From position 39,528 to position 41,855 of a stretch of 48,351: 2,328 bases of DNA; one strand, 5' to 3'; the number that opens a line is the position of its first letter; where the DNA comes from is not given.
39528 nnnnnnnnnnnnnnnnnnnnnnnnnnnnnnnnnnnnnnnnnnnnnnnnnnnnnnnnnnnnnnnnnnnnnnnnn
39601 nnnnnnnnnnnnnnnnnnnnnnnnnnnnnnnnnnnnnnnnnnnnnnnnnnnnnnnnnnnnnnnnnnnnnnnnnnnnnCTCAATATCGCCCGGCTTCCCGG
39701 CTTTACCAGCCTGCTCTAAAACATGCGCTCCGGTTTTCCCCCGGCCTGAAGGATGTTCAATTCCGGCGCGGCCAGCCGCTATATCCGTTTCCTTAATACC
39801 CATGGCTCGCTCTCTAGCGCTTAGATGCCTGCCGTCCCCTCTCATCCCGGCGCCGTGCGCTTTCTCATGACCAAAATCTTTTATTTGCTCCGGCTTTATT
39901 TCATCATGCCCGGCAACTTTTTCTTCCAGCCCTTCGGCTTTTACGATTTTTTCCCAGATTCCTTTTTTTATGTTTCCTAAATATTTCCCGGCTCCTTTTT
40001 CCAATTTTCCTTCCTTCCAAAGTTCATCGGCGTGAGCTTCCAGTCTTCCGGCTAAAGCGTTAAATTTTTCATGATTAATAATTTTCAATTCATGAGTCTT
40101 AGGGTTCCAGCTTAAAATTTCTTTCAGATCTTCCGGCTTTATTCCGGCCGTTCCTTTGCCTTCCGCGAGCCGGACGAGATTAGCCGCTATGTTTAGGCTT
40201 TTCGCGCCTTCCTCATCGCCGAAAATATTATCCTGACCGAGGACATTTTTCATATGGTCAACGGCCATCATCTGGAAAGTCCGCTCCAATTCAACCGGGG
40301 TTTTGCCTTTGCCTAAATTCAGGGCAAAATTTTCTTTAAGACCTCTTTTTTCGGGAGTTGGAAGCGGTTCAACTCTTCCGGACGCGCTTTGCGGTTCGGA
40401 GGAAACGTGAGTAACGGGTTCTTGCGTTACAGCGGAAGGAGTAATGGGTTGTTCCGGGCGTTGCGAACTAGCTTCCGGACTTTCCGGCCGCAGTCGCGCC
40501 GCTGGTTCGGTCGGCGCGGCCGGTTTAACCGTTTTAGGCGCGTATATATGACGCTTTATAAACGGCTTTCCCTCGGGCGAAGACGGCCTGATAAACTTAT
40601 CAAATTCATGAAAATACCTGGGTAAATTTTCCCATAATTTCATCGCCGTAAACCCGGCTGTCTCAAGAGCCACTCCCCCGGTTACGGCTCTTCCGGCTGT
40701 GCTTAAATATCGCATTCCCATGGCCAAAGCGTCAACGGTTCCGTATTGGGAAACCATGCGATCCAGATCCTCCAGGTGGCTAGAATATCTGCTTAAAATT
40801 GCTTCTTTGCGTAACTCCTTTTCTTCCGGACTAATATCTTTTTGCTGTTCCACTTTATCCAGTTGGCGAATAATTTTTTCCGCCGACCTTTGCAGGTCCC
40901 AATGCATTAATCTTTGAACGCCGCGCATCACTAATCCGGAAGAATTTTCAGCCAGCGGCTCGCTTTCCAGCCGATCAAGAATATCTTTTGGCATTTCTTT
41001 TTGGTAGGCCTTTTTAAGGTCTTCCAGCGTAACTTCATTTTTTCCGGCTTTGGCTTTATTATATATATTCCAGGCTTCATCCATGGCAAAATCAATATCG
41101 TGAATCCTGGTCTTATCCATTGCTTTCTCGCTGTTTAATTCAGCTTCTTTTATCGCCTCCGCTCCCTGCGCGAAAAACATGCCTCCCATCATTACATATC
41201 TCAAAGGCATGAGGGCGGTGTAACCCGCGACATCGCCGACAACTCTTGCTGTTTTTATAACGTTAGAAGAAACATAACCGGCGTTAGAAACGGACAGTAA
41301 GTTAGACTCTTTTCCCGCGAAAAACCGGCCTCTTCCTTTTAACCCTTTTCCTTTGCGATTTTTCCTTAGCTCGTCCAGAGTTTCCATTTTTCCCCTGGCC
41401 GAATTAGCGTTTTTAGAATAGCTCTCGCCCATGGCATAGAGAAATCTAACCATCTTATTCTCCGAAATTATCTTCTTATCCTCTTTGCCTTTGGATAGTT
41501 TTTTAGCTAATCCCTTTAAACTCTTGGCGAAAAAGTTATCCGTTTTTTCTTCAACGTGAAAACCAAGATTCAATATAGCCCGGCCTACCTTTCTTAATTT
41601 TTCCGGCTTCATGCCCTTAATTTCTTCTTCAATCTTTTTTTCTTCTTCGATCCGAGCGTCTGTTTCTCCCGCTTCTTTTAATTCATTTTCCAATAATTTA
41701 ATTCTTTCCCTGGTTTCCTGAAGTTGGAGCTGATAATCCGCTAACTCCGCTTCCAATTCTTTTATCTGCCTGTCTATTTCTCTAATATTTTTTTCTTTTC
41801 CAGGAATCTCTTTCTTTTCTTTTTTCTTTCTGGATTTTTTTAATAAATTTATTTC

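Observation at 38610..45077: Orphan 2155-aa giant protein with no recognisable enzymatic domain, immediately downstream of ftsK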

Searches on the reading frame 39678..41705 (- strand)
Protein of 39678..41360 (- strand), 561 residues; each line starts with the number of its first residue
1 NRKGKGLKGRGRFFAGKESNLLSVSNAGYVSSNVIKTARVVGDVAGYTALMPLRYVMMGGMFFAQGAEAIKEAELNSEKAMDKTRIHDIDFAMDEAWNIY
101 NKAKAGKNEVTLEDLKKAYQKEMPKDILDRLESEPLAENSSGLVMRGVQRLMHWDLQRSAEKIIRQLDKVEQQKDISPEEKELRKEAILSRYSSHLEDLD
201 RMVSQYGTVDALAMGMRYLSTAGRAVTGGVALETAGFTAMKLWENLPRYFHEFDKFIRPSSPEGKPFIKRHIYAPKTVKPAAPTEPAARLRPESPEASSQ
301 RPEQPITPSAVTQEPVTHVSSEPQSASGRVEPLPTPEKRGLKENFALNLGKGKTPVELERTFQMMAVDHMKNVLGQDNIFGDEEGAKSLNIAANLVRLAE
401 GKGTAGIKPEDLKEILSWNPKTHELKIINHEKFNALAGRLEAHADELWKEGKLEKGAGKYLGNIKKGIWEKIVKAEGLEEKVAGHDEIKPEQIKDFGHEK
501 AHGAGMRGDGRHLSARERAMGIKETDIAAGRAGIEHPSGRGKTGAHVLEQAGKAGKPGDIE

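Call 34: find_homologous_proteins(query=window:39678-41360:-, max_evalue=0.00001)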
Query window:39678-41360:- (561 aa): 8 proteins with E <= 0.00001 among 8000 candidates.
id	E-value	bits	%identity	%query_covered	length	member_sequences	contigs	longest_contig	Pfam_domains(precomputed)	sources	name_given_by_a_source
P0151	4.7e-109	384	44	84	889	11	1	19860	-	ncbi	-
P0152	8.3e-107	376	42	87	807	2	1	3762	-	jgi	-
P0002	1.2e-103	366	42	84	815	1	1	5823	-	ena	-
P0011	8.1e-61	224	48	40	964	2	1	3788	-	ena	-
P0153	4.6e-58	215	45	45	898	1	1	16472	-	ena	-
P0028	1.7e-51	194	44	42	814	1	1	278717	-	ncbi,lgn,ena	-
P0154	1.7e-45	174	39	52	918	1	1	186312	-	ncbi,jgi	ncbi:MAG: hypothetical protein WC694_02650 [Candidatus Paceibacterota bacterium]|jgi:hypothetical pr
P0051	1.4e-43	168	44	40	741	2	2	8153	-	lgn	-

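Call 36: find_encoding_contigs(protein=P0154, flank=8000, max_places=2)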
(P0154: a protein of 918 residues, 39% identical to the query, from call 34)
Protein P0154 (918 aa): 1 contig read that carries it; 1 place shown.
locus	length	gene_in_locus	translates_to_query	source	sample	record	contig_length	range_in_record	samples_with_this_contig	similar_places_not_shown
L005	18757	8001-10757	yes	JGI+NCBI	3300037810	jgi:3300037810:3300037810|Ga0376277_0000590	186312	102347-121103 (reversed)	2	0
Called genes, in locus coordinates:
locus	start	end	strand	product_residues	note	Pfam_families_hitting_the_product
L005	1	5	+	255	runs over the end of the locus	PF03372:Exo_endo_phos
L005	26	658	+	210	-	PF06736:TMEM175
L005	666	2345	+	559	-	-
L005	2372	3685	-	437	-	-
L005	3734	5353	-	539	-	PF01743:PolyA_pol, PF12627:PolyA_pol_RNAbd, PF01966:HD, PF13735:tRNA_NucTran2_2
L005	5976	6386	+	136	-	PF02021:UPF0102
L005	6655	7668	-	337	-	PF23446:LysM1_NFP_LYK (faint), PF01476:LysM (weak), PF23473:LysM3_LYK4_5, PF01476:LysM, PF01551:Peptidase_M23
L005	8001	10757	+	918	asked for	-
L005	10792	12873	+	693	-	PF00580:UvrD-helicase, PF13245:AAA_19, PF13604:AAA_30 (faint), PF01443:Viral_helicase1 (faint), PF13087:AAA_12 (faint), PF13361:UvrD_C, PF13538:UvrD_C_2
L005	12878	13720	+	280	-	PF00398:RrnaAD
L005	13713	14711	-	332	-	PF01471:PG_binding_1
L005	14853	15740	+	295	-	-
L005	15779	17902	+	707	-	-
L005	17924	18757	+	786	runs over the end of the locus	-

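Call 37: find_encoding_contigs(protein=P0151, flank=8000, max_places=2)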
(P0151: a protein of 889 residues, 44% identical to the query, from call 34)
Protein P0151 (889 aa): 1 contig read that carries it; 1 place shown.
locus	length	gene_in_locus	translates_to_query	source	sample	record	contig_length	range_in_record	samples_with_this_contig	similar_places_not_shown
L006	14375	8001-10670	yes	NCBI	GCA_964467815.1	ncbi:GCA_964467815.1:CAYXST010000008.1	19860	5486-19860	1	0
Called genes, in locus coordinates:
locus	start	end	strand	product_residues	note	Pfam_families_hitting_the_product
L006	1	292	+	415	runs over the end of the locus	PF01336:tRNA_anti-codon, PF00152:tRNA-synt_2, PF01409:tRNA-synt_2d (faint)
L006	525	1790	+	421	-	PF02403:Seryl_tRNA_N, PF00587:tRNA-synt_2b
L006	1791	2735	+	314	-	-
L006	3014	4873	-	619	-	PF13231:PMT_2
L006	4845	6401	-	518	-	PF13231:PMT_2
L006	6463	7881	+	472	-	PF00932:LTD (faint)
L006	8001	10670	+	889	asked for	-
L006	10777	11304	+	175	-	-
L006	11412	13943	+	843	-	PF26449:DUF8128, PF01935:DUF87 (weak), PF10412:TrwB_AAD_bind (faint)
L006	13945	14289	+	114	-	-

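Call 43: search_solved_structures(query=A1, max_evalue=1)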
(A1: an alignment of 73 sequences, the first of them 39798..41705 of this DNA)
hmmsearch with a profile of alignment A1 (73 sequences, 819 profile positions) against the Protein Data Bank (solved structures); distinct sequences matched with E-value up to 1: 2.
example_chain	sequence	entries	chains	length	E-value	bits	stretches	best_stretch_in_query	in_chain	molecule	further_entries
9ijj_A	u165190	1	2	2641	0.0027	19.7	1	18-119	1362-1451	Cilia and flagella associated protein 46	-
3zjc_A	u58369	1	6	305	0.61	12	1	20-174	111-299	GTPASE IMAP FAMILY MEMBER 7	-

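Call 55: predict_structure(alignment_id=A1)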
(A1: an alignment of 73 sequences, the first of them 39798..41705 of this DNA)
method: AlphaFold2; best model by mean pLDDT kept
length: 636 residues; sequences in the alignment: 73
mean_pLDDT: 73.4   pTM: 0.48
mean pLDDT of the five models: 73.4, 72.6, 71.2, 70.5, 70.1
residues with pLDDT >= 90: 210; 70-90: 173; 50-70: 114; < 50: 139
segments of 3 or more residues with pLDDT < 50: 1-3, 124-131, 133-137, 350-362, 371-376, 378-409, 411-422, 424-450, 616-636
pLDDT, mean of each block of 10 residues (from residue 1): 53 65 86 87 85 91 93 85 87 90 89 77 48 49 59 59 58 72 77 66 68 87 84 81 67 56 78 88 96 91 84 73 65 69 53 44 47 43 38 41 42 38 40 36 39 84 96 98 96 97 98 96 96 96 98 97 95 92 97 95 97 57 35 34
secondary structure, 60 per line:
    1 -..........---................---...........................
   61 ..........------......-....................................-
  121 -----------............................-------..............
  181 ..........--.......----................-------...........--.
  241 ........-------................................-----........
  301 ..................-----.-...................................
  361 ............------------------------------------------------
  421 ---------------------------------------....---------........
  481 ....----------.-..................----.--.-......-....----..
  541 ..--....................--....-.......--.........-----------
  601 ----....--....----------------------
elements in order: H2-11 H15-30 H34-70 H77-82 H84-119 H132-159 H167-190 H193-199 H204-219 H227-237 H240-248 H256-287 H293-317 H326-372 E460-463 H473-484 H497-514 H524-529 E531-534 E539-542 H545-564 H567-570 H572-578 H581-589 H611-614
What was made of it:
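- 41160..41252 (-): Residues 1276-1306: first hydrophobic segment, a helix / GYTxxxP turn / helix hairpin. AF2 shows helix-loop-helix with low confidence (call 55).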

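Call 57: fold_search(model_id=the predicted structure, library=pdb)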
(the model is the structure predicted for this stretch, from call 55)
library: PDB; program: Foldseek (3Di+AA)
matches with E <= 10: 80; with E <= 0.001: 0
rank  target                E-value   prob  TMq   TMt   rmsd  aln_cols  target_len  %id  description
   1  7aam_A                4.2e-01  0.38  0.10  0.21  35.0       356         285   11  Crystal structure of the F-BAR domain of PSTIPIP1 bound to the CTH domain of the phosphatase LYP (released 2022-02-23)
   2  7aam_B                4.2e-01  0.33  0.10  0.21  34.5       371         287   10  Crystal structure of the F-BAR domain of PSTIPIP1 bound to the CTH domain of the phosphatase LYP (released 2022-02-23)
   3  7aal_A                4.4e-01  0.35  0.10  0.21  35.0       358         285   11  Crystal structure of the F-BAR domain of PSTIPIP1, G258A mutant (released 2022-02-23)
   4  8px9_B                4.6e-01  0.16  0.09  0.10  27.3       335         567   13  Structure of the antibacterial peptide ABC transporter McjD, solved at wavelength 2.75 A (released 2023-10-25)
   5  4wpe                  5.5e-01  0.16  0.08  0.16  32.0       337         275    9  Crystal Structure of Hof1p F-BAR domain (released 2014-12-24)
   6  7aan_B                6.3e-01  0.30  0.11  0.21  35.0       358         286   11  Crystal structure of the F-BAR domain of PSTIPIP1 (released 2022-02-23)
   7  8px9_A                6.9e-01  0.11  0.08  0.09  26.7       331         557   13  Structure of the antibacterial peptide ABC transporter McjD, solved at wavelength 2.75 A (released 2023-10-25)
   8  2x3v_A                1.0e+00  0.21  0.11  0.23  33.1       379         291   14  Structure of The F-BAR Domain of Mouse Syndapin I (released 2010-04-07)
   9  7zdc_C                1.0e+00  0.08  0.08  0.09  26.3       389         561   13  IF(heme/confined) conformation of CydDC in ADP(CydD) bound state (Dataset-3) (released 2023-04-19)
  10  7jh5_B                1.1e+00  0.09  0.09  0.15  23.8       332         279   16  Co-LOCKR: de novo designed protein switch (released 2020-09-02)
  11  7rtt_A                1.1e+00  0.10  0.08  0.13  27.7       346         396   10  Cryo-EM structure of a TTYH2 cis-dimer (released 2021-08-25)
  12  2efl                  1.2e+00  0.09  0.07  0.14  35.4       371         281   12  Crystal structure of the EFC domain of formin-binding protein 17 (released 2007-05-29)
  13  7zec_C                1.5e+00  0.07  0.09  0.10  26.7       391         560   12  IF(heme/confined) conformation of CydDC in ATP(CydD) bound state (Dataset-15) (released 2023-04-19)
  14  2v0o_B                1.6e+00  0.08  0.08  0.15  33.0       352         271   11  FCHO2 F-BAR domain (released 2007-06-26)
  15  3q84_H                1.6e+00  0.06  0.08  0.14  32.5       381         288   12  Crystal structure of human PACSIN 1 F-BAR domain (released 2012-02-22)
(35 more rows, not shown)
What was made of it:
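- On F-BAR / BAR domains: Best Foldseek E is 0.42, TM-scores 0.10-0.21 (call 57).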

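Call 76: search_protein_families(library=pfam, proteins=[L006:10744-11304:+], max_evalue=0.0001)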
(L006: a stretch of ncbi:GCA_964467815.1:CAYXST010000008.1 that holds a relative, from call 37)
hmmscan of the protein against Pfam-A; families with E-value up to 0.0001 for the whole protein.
L006:10744-11304:+ (186 aa): 0 families

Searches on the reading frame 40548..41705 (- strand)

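Call 79: search_protein_families(library=pfam, proteins=[window:40548-41705:-], max_evalue=1)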
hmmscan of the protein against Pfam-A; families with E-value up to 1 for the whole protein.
window:40548-41705:- (386 aa): 1 family
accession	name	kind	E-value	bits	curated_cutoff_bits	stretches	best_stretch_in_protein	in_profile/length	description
PF04157.22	EAP30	-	0.013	15.6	26.8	1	207-252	112-151/219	EAP30/Vps36 family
